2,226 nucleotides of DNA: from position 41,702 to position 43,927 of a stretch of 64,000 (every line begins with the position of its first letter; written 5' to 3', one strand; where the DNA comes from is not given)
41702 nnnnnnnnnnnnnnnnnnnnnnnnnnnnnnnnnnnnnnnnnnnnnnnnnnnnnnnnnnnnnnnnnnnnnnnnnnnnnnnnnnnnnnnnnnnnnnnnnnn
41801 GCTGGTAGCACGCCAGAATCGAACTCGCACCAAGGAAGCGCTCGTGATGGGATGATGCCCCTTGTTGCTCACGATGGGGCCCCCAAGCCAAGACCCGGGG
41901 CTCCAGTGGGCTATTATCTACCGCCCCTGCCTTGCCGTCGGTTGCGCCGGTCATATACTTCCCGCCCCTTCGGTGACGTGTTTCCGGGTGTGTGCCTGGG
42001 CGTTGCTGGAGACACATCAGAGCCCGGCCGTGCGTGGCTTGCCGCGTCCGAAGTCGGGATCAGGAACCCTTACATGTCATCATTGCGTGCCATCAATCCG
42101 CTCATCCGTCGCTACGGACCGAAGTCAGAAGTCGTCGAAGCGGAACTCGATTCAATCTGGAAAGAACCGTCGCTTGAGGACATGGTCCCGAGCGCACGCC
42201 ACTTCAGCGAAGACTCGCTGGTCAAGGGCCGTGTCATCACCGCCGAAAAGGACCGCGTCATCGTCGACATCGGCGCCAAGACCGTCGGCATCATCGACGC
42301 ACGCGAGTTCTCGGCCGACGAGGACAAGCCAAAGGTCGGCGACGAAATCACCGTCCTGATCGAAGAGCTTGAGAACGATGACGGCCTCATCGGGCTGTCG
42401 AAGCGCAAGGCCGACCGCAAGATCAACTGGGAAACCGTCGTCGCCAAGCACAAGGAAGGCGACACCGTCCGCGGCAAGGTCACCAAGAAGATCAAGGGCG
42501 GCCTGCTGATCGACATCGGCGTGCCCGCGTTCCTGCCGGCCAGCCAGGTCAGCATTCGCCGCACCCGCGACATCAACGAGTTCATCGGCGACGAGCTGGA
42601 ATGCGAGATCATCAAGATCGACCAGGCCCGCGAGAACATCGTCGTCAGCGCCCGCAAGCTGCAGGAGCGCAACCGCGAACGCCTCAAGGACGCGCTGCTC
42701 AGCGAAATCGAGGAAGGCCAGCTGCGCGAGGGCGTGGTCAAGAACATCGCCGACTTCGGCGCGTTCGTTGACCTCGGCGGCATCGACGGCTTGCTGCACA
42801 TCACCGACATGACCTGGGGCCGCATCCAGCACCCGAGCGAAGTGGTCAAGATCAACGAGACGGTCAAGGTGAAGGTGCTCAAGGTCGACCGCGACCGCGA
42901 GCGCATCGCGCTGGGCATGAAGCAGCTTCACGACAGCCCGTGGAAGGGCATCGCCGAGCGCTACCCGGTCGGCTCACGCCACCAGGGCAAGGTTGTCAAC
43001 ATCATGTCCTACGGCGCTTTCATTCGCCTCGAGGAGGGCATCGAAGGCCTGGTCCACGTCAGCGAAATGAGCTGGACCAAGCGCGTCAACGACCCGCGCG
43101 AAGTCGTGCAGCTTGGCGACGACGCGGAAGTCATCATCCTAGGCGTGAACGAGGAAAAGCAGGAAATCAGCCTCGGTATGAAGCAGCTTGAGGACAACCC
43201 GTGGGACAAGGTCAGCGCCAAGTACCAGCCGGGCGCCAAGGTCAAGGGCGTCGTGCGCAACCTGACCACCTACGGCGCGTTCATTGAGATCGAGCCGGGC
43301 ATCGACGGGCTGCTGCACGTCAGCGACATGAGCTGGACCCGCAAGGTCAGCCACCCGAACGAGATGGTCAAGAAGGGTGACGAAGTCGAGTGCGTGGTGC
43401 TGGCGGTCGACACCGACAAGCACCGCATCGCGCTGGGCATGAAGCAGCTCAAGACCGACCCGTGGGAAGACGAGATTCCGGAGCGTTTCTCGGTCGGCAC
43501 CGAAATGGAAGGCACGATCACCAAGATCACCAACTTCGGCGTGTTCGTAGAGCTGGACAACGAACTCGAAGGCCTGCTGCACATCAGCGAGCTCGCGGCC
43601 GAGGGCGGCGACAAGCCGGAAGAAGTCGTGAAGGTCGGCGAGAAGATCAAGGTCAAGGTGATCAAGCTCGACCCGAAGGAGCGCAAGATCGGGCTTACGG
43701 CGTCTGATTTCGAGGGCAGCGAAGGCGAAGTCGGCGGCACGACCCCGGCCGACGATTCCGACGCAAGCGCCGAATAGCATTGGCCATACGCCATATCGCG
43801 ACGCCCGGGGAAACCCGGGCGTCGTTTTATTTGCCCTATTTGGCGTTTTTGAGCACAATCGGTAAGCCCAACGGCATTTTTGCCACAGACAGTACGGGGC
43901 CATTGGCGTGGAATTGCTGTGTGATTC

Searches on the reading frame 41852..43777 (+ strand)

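Call 77: search_protein_families(library=pfam, proteins=[window:41852-43777:+], max_evalue=0.00001)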
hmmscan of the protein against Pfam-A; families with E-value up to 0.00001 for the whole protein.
window:41852-43777:+ (641 aa): 5 families
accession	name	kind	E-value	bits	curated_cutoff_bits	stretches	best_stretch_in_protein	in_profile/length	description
PF00575.29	S1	-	9.8e-103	337.1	22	6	286-357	2-74/74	S1 RNA binding domain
PF23459.1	S1_RRP5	-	1.3e-27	96.6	27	1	458-525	1-67/72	RRP5 S1 domain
PF21710.3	Spt6_S1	-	7.3e-11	42.7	27.5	0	546-612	14-81/91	Spt6, S1/OB domain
PF17092.11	PCB_OB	-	2.5e-08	35.1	27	0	453-512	24-83/111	Penicillin-binding protein OB-like domain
PF13509.12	S1_2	-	1.1e-07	32.3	21.8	0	549-583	2-36/61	S1 domain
